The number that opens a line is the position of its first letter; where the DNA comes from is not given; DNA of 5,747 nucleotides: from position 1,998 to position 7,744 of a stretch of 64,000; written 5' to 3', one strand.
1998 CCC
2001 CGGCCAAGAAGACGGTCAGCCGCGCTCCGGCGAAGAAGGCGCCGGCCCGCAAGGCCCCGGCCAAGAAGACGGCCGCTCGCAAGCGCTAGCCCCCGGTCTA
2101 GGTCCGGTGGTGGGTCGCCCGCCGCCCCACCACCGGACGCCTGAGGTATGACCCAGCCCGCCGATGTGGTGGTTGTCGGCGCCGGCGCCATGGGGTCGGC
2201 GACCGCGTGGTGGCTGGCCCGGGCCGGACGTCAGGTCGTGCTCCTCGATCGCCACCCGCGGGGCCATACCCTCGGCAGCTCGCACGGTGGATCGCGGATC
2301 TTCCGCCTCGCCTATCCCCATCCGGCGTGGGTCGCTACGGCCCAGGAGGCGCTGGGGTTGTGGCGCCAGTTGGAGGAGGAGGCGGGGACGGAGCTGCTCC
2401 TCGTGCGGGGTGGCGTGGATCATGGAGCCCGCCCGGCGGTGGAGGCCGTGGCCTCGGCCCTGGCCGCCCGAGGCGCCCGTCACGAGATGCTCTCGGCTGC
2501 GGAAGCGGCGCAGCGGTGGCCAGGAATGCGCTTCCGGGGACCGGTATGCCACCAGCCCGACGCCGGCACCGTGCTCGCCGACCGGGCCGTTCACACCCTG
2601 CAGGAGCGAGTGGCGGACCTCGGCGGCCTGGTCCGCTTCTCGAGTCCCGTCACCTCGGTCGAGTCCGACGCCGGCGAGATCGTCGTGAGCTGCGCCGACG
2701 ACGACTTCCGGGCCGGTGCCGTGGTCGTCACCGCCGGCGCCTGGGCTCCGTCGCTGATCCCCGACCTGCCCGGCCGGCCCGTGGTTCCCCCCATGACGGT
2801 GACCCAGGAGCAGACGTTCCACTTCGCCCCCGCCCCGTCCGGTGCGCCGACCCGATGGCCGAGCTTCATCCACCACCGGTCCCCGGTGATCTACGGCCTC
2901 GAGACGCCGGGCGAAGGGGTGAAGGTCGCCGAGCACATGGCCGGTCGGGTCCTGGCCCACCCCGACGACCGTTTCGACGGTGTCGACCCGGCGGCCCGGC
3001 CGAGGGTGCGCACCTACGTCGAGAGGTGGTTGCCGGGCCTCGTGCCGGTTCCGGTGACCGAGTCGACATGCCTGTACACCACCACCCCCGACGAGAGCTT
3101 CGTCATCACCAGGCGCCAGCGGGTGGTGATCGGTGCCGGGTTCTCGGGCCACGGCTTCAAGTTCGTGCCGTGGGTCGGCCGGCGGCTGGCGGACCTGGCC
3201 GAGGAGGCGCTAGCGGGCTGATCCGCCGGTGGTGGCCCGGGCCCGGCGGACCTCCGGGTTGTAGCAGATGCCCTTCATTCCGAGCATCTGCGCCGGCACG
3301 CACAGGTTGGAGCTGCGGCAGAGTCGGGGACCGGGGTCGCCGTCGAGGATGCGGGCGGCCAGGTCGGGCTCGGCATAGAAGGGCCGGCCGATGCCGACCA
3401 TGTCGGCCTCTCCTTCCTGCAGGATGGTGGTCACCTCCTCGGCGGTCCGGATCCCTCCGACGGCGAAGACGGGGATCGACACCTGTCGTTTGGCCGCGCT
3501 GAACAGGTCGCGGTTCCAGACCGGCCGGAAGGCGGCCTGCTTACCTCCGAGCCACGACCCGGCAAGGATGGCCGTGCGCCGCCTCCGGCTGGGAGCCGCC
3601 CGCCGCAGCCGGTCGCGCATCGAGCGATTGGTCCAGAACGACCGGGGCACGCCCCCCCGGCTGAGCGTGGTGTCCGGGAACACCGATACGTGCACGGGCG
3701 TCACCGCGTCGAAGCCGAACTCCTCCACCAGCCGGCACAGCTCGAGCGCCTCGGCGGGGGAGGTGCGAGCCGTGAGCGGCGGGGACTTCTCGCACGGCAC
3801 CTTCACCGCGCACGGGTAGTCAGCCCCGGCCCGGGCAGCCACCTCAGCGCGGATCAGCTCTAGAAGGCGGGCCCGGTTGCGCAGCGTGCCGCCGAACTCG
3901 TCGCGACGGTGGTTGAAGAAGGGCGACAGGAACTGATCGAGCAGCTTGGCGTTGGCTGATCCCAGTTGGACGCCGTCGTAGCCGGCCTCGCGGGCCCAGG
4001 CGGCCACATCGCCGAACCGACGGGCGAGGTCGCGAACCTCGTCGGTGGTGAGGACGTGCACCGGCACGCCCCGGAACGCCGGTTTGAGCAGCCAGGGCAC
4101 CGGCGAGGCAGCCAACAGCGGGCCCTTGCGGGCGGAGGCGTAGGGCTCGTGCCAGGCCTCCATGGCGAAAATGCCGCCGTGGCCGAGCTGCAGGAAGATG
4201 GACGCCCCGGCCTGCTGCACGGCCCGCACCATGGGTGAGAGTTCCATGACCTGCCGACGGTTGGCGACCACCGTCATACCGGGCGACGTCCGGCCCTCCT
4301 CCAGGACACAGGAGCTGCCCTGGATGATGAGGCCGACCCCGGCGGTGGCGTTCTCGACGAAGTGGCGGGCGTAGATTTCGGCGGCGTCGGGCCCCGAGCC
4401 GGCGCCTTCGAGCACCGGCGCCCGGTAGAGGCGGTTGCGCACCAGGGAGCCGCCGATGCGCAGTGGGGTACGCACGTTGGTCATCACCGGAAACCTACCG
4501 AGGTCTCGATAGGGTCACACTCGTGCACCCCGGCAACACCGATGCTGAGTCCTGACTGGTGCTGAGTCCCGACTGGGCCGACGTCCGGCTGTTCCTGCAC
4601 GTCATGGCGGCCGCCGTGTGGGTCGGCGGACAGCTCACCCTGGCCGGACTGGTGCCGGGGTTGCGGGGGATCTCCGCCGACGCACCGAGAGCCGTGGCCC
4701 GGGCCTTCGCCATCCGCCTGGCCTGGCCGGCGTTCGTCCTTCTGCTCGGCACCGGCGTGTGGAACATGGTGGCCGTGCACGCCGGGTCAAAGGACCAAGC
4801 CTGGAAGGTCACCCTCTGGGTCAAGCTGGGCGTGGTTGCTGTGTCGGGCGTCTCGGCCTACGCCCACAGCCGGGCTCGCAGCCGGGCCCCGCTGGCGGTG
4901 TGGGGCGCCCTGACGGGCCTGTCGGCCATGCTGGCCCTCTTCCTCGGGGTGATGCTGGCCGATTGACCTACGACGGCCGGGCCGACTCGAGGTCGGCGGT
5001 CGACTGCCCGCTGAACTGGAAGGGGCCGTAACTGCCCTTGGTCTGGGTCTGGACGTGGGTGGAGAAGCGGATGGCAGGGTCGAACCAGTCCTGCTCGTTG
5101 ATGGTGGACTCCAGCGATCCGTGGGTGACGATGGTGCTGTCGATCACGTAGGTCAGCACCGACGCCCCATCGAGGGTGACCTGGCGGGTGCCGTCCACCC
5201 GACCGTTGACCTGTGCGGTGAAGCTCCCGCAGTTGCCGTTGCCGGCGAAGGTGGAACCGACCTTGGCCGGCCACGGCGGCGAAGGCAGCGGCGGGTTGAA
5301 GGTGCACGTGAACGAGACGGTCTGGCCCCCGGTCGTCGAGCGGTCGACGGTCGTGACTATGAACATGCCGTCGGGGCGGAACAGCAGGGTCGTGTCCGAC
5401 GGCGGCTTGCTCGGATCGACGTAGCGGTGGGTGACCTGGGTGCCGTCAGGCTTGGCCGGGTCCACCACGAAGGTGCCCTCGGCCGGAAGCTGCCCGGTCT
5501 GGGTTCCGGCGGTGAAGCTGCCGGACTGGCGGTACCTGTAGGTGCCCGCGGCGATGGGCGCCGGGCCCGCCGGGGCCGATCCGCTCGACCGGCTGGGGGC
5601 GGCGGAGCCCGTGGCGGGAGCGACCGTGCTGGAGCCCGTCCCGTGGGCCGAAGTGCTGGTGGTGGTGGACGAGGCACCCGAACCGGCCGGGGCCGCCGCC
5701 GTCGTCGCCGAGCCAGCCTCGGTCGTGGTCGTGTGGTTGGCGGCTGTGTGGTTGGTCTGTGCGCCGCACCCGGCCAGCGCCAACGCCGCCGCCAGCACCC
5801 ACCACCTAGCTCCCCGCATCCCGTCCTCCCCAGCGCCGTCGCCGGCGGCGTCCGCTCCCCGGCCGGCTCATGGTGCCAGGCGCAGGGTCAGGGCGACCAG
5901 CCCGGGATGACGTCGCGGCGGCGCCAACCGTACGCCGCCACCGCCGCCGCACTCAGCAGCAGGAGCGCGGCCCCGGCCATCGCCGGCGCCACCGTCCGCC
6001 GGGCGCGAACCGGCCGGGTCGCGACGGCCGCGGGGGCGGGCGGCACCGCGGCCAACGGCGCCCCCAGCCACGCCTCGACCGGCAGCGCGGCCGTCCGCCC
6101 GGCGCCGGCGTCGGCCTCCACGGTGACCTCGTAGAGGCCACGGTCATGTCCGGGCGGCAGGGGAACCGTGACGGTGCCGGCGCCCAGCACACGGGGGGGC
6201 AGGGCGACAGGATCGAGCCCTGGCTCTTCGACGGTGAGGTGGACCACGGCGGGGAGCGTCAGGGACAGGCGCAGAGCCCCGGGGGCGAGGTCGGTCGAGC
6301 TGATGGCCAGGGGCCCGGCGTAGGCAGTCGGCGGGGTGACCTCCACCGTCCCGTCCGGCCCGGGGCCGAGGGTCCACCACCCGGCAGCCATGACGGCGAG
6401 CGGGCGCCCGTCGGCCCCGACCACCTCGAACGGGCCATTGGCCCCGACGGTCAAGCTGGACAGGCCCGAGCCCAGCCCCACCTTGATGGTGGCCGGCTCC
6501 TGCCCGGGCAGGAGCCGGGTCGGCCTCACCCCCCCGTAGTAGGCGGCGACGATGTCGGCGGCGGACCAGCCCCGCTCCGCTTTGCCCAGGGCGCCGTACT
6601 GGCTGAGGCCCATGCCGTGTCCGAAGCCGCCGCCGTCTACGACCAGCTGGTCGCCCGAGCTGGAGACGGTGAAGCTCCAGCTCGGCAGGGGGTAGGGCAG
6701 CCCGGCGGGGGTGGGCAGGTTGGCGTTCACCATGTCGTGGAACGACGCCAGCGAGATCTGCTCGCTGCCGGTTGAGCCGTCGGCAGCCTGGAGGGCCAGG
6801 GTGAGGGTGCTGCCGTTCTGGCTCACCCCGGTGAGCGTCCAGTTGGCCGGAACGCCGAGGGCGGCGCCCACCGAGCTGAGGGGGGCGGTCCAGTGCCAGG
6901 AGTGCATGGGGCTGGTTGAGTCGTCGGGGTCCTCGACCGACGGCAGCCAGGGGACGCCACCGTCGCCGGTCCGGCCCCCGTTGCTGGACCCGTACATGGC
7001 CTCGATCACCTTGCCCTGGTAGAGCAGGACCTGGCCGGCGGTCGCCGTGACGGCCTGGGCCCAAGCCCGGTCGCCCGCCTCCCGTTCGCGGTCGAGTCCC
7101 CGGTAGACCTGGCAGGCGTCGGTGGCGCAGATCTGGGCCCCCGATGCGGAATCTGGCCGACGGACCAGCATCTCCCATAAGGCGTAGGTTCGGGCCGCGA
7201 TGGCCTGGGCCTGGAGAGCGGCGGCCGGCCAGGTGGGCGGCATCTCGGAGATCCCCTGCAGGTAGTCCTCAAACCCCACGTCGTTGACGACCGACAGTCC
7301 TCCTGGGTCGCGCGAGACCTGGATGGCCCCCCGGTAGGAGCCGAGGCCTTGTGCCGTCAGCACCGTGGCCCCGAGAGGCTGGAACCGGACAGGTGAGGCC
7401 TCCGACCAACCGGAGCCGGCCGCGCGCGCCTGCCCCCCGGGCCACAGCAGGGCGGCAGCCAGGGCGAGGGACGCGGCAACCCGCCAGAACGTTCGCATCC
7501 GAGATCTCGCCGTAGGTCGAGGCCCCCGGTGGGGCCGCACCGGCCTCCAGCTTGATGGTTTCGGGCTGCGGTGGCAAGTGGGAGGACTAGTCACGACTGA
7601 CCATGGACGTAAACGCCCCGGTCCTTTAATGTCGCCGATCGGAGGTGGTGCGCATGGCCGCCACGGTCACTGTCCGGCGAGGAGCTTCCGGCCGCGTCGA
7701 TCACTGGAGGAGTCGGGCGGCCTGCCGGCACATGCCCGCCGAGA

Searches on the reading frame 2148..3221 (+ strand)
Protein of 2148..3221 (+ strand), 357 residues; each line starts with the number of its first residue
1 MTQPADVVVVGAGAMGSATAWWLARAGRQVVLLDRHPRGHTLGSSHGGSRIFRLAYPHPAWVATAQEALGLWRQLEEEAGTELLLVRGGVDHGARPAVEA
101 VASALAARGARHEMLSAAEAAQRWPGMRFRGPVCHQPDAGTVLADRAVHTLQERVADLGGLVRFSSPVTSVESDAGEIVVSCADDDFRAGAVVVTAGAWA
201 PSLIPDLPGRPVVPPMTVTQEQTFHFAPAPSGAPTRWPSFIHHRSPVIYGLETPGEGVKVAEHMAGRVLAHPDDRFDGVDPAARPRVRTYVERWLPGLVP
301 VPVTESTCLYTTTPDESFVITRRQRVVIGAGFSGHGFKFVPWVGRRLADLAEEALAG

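Call 70: find_encoding_contigs(protein=window:2148-3221:+, flank=10000, max_places=1)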
Protein window:2148-3221:+ (357 aa): 5 contigs read that carry it; 1 place shown.
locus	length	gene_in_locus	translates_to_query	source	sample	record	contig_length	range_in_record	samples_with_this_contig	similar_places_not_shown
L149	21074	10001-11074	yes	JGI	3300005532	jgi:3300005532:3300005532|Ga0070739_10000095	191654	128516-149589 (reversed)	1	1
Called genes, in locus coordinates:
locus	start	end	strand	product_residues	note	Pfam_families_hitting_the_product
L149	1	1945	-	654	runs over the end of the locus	PF00664:ABC_membrane, PF00005:ABC_tran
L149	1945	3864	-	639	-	PF00664:ABC_membrane, PF00005:ABC_tran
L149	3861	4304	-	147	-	PF01047:MarR, PF12802:MarR_2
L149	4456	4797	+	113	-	-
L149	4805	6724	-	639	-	PF05223:MecA_N, PF03717:PBP_dimer, PF00905:Transpeptidase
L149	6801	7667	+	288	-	PF13622:4HBT_3, PF20789:4HBT_3C, PF02551:Acyl_CoA_thio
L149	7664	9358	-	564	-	PF02065:Melibiase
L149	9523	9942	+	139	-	PF00216:Bac_DNA_binding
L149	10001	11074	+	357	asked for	PF01266:DAO, PF01494:FAD_binding_3 (faint), PF02558:ApbA (weak), PF03486:HI0933_like (faint), PF07992:Pyr_redox_2 (faint), PF13450:NAD_binding_8 (weak), PF13738:Pyr_redox_3 (faint), PF01593:Amino_oxidase (faint)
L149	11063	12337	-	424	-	PF00724:Oxidored_FMN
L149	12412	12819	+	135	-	-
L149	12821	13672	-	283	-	-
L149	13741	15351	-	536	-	PF08486:SpoIID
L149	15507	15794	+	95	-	PF02467:Whib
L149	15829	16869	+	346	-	PF14716:HHH_8, PF02811:PHP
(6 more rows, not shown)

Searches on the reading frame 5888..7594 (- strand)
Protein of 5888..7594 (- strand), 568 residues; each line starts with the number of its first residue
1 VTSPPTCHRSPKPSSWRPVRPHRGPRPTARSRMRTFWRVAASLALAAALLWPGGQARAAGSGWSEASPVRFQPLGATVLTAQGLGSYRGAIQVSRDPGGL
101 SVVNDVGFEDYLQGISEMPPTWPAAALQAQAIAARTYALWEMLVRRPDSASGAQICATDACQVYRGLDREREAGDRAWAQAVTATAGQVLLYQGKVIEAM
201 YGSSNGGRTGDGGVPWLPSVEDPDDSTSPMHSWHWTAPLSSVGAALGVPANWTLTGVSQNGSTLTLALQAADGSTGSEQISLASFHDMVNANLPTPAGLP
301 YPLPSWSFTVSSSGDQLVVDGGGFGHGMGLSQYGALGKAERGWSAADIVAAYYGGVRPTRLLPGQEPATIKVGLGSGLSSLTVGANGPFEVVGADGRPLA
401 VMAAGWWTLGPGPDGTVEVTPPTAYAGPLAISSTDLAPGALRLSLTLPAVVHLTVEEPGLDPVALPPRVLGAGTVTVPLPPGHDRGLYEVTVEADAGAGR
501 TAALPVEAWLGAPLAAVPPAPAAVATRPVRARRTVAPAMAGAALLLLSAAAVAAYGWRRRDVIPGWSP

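Call 60: search_protein_families(library=pfam, proteins=[window:5888-7594:-], max_evalue=0.00001)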
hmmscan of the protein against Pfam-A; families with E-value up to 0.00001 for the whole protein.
window:5888-7594:- (568 aa): 1 family
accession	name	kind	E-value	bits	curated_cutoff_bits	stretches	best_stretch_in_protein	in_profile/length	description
PF08486.15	SpoIID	-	2.1e-24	86.4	23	1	98-192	3-97/97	Stage II sporulation protein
